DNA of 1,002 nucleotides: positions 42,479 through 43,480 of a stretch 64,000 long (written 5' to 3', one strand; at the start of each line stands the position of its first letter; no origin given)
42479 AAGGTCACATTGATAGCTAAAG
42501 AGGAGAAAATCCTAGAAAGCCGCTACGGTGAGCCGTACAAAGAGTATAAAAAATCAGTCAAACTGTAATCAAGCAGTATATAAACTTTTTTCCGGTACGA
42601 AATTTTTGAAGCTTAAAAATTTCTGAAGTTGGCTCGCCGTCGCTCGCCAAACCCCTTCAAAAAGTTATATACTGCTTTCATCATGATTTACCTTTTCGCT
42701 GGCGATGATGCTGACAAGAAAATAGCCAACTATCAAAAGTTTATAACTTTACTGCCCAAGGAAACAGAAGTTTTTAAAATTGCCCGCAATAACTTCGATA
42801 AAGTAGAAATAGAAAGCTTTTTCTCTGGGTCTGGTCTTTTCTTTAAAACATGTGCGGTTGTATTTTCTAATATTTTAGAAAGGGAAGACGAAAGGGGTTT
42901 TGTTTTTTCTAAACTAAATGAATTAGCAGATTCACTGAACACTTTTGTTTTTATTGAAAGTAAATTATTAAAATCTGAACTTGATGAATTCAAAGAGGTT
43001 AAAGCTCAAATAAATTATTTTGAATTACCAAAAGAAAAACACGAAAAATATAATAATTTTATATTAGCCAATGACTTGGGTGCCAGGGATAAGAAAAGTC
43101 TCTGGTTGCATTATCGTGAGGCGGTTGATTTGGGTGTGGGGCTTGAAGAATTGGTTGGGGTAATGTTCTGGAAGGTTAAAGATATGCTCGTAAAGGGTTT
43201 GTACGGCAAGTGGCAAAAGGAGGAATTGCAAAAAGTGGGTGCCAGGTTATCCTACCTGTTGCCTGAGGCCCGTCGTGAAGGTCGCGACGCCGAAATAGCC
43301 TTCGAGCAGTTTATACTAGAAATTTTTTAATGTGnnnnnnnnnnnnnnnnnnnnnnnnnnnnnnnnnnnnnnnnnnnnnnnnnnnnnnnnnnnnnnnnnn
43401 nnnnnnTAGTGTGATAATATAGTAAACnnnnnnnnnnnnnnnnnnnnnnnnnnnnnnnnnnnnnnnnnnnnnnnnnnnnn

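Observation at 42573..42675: Second copy of the structured intergenic element, overlapping a listed ORF start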

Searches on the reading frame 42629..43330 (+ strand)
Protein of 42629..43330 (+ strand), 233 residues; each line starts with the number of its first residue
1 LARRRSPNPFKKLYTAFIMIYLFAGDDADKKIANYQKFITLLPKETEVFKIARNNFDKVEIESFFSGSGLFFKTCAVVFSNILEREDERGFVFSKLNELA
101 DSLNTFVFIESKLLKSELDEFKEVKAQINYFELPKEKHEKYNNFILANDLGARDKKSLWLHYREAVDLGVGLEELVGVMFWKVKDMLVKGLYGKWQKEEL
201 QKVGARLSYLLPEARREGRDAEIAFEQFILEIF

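Call 28: find_encoding_contigs(protein=window:42683-43330:+, flank=10000, max_places=6)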
Protein window:42683-43330:+ (215 aa): no gene with exactly this product is on record in the collection.

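Call 29: find_encoding_contigs(protein=window:42629-43330:+, flank=10000, max_places=6)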
Protein window:42629-43330:+ (233 aa): no gene with exactly this product is on record in the collection.

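Call 31: find_homologous_proteins(query=window:42683-43327:+, max_evalue=0.00001)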
Query window:42683-43327:+ (215 aa): 570 proteins with E <= 0.00001 among 1114 candidates; the best 120 are listed.
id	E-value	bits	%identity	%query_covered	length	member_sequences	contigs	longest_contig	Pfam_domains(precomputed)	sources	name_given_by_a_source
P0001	9.6e-135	465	100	100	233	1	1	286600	-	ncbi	-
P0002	3.2e-102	359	74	100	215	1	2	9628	-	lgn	-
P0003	9.6e-99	347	72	100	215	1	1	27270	-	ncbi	-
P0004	9.5e-97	341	71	100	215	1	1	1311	-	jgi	jgi:hypothetical protein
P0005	2.1e-95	336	69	100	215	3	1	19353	-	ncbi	-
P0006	1.1e-94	334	72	100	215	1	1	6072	-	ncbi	ncbi:MAG: hypothetical protein ACK4FA_01855 [Candidatus Paceibacteria bacterium]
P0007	5.1e-93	328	69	100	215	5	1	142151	-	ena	-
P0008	9.4e-93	328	69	100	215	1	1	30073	-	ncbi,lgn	ncbi:MAG: hypothetical protein ACKOW9_00865 [Candidatus Paceibacterota bacterium]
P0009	8.1e-83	295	87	73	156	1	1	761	-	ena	-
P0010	7.4e-80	285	61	100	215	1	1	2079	-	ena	-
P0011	4.6e-79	283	62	99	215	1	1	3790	-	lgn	-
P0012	9.7e-79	282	61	99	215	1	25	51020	-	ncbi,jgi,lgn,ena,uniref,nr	ncbi:hypothetical protein A3I95_00380 [Candidatus Nomurabacteria bacterium RIFCSPLOWO2_02_FULL_44_12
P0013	3.9e-78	280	60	100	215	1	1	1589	-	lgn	-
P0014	9.0e-78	279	61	100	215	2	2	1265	-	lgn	-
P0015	1.5e-77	278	60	100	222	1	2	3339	-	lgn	-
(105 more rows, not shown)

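Call 32: find_encoding_contigs(protein=P0001, flank=3000, max_places=2)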
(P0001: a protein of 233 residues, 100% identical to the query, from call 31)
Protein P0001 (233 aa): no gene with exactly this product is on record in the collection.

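Call 33: find_encoding_contigs(protein=P0003, flank=3000, max_places=2)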
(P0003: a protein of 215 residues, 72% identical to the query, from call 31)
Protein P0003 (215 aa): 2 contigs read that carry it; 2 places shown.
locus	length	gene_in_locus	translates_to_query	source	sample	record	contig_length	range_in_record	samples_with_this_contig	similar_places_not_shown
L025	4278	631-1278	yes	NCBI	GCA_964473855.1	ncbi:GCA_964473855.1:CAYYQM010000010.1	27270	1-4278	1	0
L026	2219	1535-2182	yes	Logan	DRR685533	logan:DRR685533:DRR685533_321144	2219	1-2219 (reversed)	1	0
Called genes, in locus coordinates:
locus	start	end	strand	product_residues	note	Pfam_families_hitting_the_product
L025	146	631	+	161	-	PF04191:PEMT (weak)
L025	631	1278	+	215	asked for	-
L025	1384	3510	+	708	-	PF00270:DEAD (faint), PF04851:ResIII, PF17757:UvrB_inter, PF27431:UvrB_3rd, PF00271:Helicase_C, PF12344:UvrB, PF02151:UVR (weak)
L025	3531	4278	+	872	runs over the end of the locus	PF00005:ABC_tran (faint), PF02463:SMC_N (faint), PF13191:AAA_16 (faint), PF13555:AAA_29 (faint), PF20703:nSTAND1 (faint), PF20720:nSTAND3 (faint), PF13304:AAA_21 (faint), PF17760:UvrA_inter, +1 more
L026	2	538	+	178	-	?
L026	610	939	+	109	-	-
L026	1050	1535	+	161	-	PF04191:PEMT (weak)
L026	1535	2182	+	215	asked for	-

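Call 34: find_encoding_contigs(protein=P0007, flank=3000, max_places=2)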
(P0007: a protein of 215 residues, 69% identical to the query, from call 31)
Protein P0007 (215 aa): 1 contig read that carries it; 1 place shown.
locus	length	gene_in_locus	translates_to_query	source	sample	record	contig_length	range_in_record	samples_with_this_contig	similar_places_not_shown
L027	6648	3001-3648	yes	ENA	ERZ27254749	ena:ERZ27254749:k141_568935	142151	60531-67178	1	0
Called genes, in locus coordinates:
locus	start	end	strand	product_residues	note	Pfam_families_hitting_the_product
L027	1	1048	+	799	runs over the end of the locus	PF02739:5_3_exonuc_N, PF01367:5_3_exonuc, PF00476:DNA_pol_A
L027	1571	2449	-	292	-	-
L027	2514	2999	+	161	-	PF04191:PEMT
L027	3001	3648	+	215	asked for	-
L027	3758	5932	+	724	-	PF00270:DEAD (faint), PF04851:ResIII, PF17757:UvrB_inter, PF27431:UvrB_3rd, PF00271:Helicase_C, PF12344:UvrB, PF02151:UVR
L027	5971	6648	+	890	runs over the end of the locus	PF00005:ABC_tran (faint), PF02463:SMC_N (faint), PF13191:AAA_16 (faint), PF13555:AAA_29 (faint), PF20703:nSTAND1 (faint), PF20720:nSTAND3 (faint), PF13304:AAA_21 (faint), PF17760:UvrA_inter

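Call 38: find_encoding_contigs(protein=P0009, flank=3000, max_places=2)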
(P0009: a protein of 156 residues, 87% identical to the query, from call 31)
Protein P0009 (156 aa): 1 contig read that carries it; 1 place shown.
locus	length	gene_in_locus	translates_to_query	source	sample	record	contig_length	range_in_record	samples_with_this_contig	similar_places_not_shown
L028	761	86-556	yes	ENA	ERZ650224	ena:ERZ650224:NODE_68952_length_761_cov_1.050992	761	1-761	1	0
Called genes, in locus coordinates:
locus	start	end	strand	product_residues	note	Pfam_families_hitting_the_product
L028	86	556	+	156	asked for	-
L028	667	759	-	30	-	?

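Call 39: find_encoding_contigs(protein=P0002, flank=3000, max_places=2)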
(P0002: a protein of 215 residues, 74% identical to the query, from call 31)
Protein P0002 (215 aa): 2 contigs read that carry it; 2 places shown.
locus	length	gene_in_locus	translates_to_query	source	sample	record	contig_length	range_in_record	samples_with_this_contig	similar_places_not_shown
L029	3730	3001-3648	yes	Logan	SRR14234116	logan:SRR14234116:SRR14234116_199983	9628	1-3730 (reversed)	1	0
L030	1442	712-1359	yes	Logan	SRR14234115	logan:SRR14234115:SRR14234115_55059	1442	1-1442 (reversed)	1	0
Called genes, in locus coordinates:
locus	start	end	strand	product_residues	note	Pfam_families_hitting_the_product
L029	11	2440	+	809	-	PF02739:5_3_exonuc_N, PF01367:5_3_exonuc, PF00476:DNA_pol_A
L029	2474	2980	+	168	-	PF04191:PEMT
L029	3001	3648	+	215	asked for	-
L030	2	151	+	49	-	?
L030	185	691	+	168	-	PF04191:PEMT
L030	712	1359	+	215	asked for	-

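Call 62: search_protein_families(library=pfam, proteins=[window:42683-43327:+], max_evalue=0.1)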
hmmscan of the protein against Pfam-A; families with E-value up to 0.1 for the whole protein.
window:42683-43327:+ (215 aa): 0 families

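Call 63: search_protein_families(library=ncbifam, proteins=[window:42683-43327:+], max_evalue=0.1)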
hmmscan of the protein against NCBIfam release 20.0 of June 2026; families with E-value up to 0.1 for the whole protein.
window:42683-43327:+ (215 aa): 2 families
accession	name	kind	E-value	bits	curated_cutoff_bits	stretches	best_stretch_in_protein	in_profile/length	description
TIGR00749.1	glk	equivalog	0.011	15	225.45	1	20-79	162-214/315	glucokinase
NF001416.0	PRK00292.1-3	equivalog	0.021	13.9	383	1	21-54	176-209/339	glucokinase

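Call 66: search_solved_structures(query=A3, max_evalue=1)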
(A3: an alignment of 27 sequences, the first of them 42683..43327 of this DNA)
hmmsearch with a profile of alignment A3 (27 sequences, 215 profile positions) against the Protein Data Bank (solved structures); distinct sequences matched with E-value up to 1: 3.
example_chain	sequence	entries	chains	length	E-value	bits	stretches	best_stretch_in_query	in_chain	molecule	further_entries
1dlj_A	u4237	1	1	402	0.0074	19.1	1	23-139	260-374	UDP-GLUCOSE DEHYDROGENASE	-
1dli_A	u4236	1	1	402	0.012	18.4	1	24-139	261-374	UDP-GLUCOSE DEHYDROGENASE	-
2jgn_A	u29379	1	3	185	0.71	12.6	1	65-103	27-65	ATP-DEPENDENT RNA HELICASE DDX3X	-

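Call 73: predict_structure(alignment_id=A3)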
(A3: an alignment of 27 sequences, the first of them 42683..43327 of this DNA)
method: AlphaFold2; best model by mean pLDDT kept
length: 215 residues; sequences in the alignment: 27
mean_pLDDT: 88.5   pTM: 0.56
mean pLDDT of the five models: 88.5, 87.8, 87.7, 87.7, 76.8
residues with pLDDT >= 90: 129; 70-90: 73; 50-70: 13; < 50: 0
segments of 3 or more residues with pLDDT < 50: none
pLDDT, mean of each block of 10 residues (from residue 1): 91 89 87 87 81 72 87 94 92 89 95 74 82 94 90 90 97 93 95 91 92 86
secondary structure, 60 per line:
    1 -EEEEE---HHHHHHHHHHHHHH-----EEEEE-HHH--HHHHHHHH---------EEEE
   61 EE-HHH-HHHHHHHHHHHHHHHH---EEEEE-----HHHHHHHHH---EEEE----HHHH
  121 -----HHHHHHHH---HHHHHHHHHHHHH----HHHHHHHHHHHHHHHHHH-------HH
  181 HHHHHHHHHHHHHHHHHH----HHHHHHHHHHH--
elements in order: E2-6 H10-23 E29-33 H40-47 E57-62 H68-83 E87-91 H97-105 E109-112 H117-120 H126-133 H137-149 H154-171 H179-198 H203-213

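Call 76: fold_search(model_id=the predicted structure, library=pdb)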
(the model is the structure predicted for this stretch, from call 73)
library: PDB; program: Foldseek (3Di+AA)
matches with E <= 10: 1274; with E <= 0.001: 51
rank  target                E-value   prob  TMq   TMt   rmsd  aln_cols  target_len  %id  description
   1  7z6h_F                3.0e-05  1.00  0.37  0.27  11.7       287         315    9  Structure of DNA-bound human RAD17-RFC clamp loader and 9-1-1 checkpoint clamp (released 2022-05-04)
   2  8giy_A                3.3e-05  1.00  0.42  0.29  10.5       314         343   11  E. coli clamp loader with closed clamp (released 2024-03-27)
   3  1jqj_C                5.7e-05  1.00  0.40  0.29  11.2       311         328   12  Mechanism of Processivity Clamp Opening by the Delta Subunit Wrench of the Clamp Loader Complex of E. coli DNA Polymer (released 2001-11-07)
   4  8dr4_C                6.1e-05  1.00  0.38  0.26  11.2       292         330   12  Open state of RFC:PCNA bound to a 3' ss/dsDNA junction (DNA2) without NTD (released 2022-08-17)
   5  3glh_A                9.2e-05  1.00  0.44  0.32   8.9       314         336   10  Crystal Structure of the E. coli clamp loader bound to Psi Peptide (released 2009-05-26)
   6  6vvo_C                9.2e-05  1.00  0.40  0.29  10.5       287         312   11  Structure of the human clamp loader (Replication Factor C, RFC) bound to the sliding clamp (Proliferating Cell Nuclear (released 2020-02-26)
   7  3gli_F                1.0e-04  1.00  0.46  0.32   9.4       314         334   10  Crystal Structure of the E. coli clamp loader bound to Primer-Template DNA and Psi Peptide (released 2009-05-26)
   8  1jr3_D                1.1e-04  1.00  0.45  0.32   8.9       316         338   10  Crystal Structure of the Processivity Clamp Loader Gamma Complex of E. coli DNA Polymerase III (released 2001-09-26)
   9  6vvo_D                1.6e-04  1.00  0.41  0.31  10.9       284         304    7  Structure of the human clamp loader (Replication Factor C, RFC) bound to the sliding clamp (Proliferating Cell Nuclear (released 2020-02-26)
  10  1jqj_D                2.0e-04  1.00  0.40  0.29  14.1       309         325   13  Mechanism of Processivity Clamp Opening by the Delta Subunit Wrench of the Clamp Loader Complex of E. coli DNA Polymer (released 2001-11-07)
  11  3glh_B                2.4e-04  1.00  0.34  0.22  13.6       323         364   10  Crystal Structure of the E. coli clamp loader bound to Psi Peptide (released 2009-05-26)
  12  7tfh_B                2.8e-04  1.00  0.40  0.30  10.5       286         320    9  Atomic model of the S. cerevisiae clamp-clamp loader complex PCNA-RFC bound to two DNA molecules, one at the 5'-recess (released 2022-11-16)
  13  3glf_A                3.0e-04  1.00  0.44  0.32   9.5       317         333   12  Crystal Structure of the Ecoli Clamp Loader Bound to Primer-Template DNA (released 2009-05-26)
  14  8zwo_C                3.2e-04  1.00  0.37  0.28  10.0       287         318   10  Structure of CTF18-PCNA with ATP (released 2025-06-18)
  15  8ui7_C                3.2e-04  1.00  0.39  0.27  12.3       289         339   11  Cryo-EM map of human clmap-clamp loader ATAD5-RFC-gapped PCNA complex in intermediate state 3 (released 2024-05-29)
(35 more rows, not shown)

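Call 88: list_cluster_members(proteins=[P0001, P0121])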
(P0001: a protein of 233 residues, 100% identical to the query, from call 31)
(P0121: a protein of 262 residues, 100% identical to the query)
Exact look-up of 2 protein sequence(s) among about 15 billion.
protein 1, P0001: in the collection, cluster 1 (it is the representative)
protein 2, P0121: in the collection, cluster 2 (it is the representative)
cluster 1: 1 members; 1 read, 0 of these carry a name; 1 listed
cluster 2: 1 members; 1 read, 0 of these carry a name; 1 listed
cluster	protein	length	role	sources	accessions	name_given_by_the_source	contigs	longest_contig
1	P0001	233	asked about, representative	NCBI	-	-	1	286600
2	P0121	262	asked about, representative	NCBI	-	-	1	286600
